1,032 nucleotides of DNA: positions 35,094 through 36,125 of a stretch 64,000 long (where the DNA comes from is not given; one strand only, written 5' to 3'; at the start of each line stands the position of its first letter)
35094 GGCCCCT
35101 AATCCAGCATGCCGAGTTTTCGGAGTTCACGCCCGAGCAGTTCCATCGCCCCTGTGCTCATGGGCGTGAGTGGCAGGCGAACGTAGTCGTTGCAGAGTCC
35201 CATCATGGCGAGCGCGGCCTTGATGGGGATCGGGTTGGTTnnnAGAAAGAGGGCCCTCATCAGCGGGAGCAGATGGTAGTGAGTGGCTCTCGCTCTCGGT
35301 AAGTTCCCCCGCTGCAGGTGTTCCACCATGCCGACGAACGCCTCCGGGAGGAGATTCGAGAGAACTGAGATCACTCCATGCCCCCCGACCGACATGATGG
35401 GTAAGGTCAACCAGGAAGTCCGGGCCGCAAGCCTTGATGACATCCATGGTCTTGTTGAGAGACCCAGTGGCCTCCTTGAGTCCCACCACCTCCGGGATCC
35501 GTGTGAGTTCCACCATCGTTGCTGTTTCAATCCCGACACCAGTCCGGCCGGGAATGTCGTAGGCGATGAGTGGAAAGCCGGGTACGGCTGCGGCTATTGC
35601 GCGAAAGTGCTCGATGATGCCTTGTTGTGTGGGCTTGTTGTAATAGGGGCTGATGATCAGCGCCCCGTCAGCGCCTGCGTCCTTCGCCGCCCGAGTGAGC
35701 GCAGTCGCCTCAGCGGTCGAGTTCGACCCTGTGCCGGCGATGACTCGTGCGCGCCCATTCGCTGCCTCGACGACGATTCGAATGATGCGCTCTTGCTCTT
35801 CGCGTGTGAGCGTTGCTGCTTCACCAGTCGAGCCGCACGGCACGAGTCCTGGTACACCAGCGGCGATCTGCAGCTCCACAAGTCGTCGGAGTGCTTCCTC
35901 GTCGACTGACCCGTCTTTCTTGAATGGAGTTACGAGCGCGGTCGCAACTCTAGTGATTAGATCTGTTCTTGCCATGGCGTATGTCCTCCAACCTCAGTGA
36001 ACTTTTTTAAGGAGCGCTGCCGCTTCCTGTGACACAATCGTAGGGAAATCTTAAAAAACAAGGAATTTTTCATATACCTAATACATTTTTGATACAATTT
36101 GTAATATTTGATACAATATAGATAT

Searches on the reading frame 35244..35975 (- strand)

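Call 22: search_protein_families(library=pfam, proteins=[window:35244-35975:-], max_evalue=0.01)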
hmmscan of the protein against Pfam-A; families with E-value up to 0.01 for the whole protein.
window:35244-35975:- (244 aa): 1 family
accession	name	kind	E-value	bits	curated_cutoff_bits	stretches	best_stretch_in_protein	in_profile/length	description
PF00701.28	DHDPS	-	5e-64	216.3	22.1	1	8-189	3-183/289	Dihydrodipicolinate synthetase family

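Call 88: search_protein_families(library=ncbifam, proteins=[window:35244-35975:-], max_evalue=0.01)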
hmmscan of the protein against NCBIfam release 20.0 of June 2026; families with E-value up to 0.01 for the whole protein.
window:35244-35975:- (244 aa): 7 families
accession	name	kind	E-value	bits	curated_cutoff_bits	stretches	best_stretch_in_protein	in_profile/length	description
TIGR00674.1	dapA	equivalog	1.5e-63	214.3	206.15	1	10-189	2-180/286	4-hydroxy-tetrahydrodipicolinate synthase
TIGR02313.1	HpaI-NOT-DapA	exception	6.5e-53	179.4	396.7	1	13-189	7-184/294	2,4-dihydroxyhept-2-ene-1,7-dioic acid aldolase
NF003164.0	PRK04147.1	equivalog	2.2e-38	132.3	281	1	8-189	5-185/294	N-acetylneuraminate lyase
NF002958.0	PRK03620.1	subfamily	1.9e-36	125.5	278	1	15-187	19-186/307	5-dehydro-4-deoxyglucarate dehydratase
TIGR00683.1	nanA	equivalog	6.5e-36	124.2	382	1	10-189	4-182/293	N-acetylneuraminate lyase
TIGR03249.1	KdgD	equivalog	3.6e-29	101.8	373.95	1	15-185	17-183/299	5-dehydro-4-deoxyglucarate dehydratase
NF040954.1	Arch_KDGaldase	equivalog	2e-19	70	390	1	11-183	4-169/288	bifunctional 2-dehydro-3-deoxy-phosphogluconate/2-dehydro-3-deoxy-6-phosphogalactonate aldolase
